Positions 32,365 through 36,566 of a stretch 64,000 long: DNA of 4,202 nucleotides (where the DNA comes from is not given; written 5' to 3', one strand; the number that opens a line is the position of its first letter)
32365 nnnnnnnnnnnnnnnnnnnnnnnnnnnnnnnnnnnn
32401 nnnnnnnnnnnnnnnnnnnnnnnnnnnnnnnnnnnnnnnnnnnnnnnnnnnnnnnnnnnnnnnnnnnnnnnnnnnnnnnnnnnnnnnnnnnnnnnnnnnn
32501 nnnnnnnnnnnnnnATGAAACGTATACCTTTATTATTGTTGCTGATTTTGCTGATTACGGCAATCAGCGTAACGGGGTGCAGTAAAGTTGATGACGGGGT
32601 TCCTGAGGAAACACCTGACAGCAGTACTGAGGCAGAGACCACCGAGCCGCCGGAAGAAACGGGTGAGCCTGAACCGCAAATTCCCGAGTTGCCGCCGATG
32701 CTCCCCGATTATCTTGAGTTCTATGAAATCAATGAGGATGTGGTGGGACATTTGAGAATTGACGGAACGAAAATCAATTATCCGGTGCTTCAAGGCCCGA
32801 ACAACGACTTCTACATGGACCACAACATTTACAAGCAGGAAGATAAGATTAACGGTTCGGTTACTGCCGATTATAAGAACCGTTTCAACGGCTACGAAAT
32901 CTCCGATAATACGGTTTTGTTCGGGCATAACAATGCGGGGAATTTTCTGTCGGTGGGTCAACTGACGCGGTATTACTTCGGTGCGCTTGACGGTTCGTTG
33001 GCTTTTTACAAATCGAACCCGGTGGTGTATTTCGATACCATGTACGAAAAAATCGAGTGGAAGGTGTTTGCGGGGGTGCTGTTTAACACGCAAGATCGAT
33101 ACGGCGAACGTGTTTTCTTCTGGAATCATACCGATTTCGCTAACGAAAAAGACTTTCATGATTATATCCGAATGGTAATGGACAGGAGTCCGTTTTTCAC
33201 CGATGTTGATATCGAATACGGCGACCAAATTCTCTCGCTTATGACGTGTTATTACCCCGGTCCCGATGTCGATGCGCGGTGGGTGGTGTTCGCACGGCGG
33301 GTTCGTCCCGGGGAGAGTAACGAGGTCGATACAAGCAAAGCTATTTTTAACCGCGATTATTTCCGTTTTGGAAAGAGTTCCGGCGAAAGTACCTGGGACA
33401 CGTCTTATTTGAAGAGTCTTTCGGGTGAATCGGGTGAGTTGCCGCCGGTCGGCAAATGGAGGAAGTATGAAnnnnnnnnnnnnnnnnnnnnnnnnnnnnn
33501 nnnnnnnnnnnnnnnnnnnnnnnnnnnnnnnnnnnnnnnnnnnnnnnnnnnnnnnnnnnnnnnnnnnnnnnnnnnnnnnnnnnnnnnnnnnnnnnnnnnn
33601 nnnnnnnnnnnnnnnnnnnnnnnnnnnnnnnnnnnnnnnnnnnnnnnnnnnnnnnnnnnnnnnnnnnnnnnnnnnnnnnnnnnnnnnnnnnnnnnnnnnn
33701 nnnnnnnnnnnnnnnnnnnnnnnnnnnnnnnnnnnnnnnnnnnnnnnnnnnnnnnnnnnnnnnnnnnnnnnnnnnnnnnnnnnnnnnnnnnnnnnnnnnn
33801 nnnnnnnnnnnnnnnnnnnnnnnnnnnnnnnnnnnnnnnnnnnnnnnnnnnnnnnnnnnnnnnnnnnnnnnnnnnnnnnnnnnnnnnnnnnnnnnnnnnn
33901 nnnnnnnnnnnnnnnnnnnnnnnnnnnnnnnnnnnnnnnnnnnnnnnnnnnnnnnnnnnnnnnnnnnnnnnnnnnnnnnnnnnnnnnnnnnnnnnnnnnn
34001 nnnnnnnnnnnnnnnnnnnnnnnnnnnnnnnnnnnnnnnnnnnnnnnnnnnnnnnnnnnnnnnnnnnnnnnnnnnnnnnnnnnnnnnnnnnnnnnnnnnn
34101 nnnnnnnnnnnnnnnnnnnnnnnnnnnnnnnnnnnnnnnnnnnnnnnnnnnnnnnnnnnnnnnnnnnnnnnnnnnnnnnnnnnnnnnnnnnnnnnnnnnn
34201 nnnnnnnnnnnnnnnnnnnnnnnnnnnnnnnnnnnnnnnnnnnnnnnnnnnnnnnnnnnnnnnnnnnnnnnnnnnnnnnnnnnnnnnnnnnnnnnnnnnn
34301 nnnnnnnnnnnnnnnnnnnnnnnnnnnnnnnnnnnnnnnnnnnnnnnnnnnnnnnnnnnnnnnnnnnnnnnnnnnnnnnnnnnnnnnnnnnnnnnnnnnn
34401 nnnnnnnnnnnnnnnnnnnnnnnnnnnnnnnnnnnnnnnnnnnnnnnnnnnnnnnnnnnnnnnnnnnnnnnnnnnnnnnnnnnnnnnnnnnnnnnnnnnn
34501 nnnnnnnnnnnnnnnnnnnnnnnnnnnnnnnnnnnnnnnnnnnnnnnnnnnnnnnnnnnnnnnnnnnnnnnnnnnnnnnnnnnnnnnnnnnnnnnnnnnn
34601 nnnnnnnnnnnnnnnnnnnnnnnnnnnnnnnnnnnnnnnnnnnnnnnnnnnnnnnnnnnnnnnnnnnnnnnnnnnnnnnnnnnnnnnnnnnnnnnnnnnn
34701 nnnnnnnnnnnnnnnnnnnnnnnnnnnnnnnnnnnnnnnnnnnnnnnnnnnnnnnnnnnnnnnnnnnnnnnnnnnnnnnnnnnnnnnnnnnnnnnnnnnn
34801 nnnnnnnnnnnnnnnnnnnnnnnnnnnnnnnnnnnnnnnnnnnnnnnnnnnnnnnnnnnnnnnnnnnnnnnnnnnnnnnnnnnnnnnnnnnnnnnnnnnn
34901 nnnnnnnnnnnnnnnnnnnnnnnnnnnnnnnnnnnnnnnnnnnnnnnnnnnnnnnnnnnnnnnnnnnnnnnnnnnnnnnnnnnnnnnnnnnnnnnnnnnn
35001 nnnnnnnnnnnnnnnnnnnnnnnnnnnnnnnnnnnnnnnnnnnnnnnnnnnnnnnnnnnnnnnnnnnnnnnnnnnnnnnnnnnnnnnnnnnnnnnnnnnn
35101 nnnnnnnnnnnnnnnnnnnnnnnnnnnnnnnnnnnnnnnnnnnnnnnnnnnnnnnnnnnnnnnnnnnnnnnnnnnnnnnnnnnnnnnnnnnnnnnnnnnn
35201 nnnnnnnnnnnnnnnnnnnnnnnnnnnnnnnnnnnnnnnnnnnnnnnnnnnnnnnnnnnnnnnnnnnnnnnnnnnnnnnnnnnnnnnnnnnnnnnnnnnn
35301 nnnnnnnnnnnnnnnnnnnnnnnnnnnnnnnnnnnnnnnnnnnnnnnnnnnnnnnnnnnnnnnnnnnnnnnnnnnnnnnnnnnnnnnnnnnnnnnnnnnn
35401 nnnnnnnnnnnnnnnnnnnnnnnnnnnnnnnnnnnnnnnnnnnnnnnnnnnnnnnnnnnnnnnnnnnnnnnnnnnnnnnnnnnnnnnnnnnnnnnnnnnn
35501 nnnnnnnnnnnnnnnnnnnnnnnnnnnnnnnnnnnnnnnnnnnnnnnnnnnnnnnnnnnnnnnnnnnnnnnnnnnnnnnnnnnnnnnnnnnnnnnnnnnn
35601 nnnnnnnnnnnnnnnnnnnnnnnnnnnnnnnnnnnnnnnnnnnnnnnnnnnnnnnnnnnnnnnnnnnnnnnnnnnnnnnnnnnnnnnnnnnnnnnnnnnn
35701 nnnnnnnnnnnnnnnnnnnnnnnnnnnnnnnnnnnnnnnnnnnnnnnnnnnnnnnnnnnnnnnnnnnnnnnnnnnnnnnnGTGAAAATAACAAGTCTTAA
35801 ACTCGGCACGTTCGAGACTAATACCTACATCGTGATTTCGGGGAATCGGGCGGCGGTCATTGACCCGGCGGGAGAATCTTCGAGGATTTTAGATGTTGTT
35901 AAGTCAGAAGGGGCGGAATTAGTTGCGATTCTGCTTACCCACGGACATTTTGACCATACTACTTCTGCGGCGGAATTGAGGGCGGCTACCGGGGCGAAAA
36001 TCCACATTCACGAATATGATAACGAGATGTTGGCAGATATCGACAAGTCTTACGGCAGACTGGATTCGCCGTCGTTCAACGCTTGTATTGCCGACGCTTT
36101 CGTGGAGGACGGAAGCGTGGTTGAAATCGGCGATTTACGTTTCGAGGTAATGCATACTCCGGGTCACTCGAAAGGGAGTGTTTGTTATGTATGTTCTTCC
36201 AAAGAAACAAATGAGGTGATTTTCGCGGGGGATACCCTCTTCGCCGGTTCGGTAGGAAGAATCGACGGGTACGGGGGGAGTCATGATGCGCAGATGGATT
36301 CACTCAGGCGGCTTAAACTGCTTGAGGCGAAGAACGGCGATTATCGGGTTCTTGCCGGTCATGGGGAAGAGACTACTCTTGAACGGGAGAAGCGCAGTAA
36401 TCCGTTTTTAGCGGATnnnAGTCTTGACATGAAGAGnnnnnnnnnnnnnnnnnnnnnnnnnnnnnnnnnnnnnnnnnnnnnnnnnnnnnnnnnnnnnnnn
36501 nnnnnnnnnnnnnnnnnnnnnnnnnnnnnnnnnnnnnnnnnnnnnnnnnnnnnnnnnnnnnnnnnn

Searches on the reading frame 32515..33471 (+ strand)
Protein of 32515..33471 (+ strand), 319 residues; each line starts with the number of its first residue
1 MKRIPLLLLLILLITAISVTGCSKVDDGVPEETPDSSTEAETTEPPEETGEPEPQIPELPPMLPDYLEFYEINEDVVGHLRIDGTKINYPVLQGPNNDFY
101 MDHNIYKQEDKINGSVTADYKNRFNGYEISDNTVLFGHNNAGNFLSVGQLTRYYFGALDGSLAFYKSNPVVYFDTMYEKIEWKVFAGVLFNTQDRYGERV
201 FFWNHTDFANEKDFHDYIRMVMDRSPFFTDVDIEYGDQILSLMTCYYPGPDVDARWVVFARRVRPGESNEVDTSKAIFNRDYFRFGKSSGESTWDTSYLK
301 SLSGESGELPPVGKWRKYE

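Call 11: search_protein_families(library=pfam, proteins=[window:32515-33471:+], max_evalue=0.001)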
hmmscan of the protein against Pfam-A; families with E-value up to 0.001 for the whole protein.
window:32515-33471:+ (319 aa): 1 family
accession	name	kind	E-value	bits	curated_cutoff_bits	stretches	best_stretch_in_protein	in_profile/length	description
PF04203.18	Sortase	-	1.1e-08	35.3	26.6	1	80-263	1-125/125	Sortase domain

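Call 34: search_protein_families(library=ncbifam, proteins=[window:32515-33471:+], max_evalue=1)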
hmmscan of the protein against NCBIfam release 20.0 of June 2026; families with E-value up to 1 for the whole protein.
window:32515-33471:+ (319 aa): 5 families
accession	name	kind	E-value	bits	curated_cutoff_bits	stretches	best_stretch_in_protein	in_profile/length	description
TIGR03064.1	sortase_srtB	equivalog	4e-36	124.5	153.75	1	62-258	58-235/235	class B sortase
NF040525.1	SrtB_LPKTxSAVK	exception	8.2e-11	41.3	200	1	57-247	46-225/261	class B sortase, LPKTxAVK-specific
NF005531.0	PRK07190.1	equivalog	0.012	14.3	530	0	146-206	147-208/487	FAD-binding protein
NF053527.1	lipo_Cory_WKLS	subfamily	0.049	13.6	105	1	10-62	4-56/166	WKL family lipoprotein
NF053526.1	Myco_lipo_LppK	equivalog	0.12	12.3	125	1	11-55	12-57/167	lipoprotein LppK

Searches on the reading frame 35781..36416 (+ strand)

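Call 11: search_protein_families(library=pfam, proteins=[window:35781-36416:+], max_evalue=0.001)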
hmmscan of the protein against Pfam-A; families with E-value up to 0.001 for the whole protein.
window:35781-36416:+ (212 aa): 3 families
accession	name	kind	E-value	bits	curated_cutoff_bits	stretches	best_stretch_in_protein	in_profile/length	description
PF00753.33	Lactamase_B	-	1e-29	104.3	22.7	1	9-194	2-196/196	Metallo-beta-lactamase superfamily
PF12706.13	Lactamase_B_2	-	1.3e-07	31.8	27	1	42-152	26-143/200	Beta-lactamase superfamily domain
PF19583.5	ODP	-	0.00023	21.6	27.2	1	11-156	1-139/194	ODP family beta lactamase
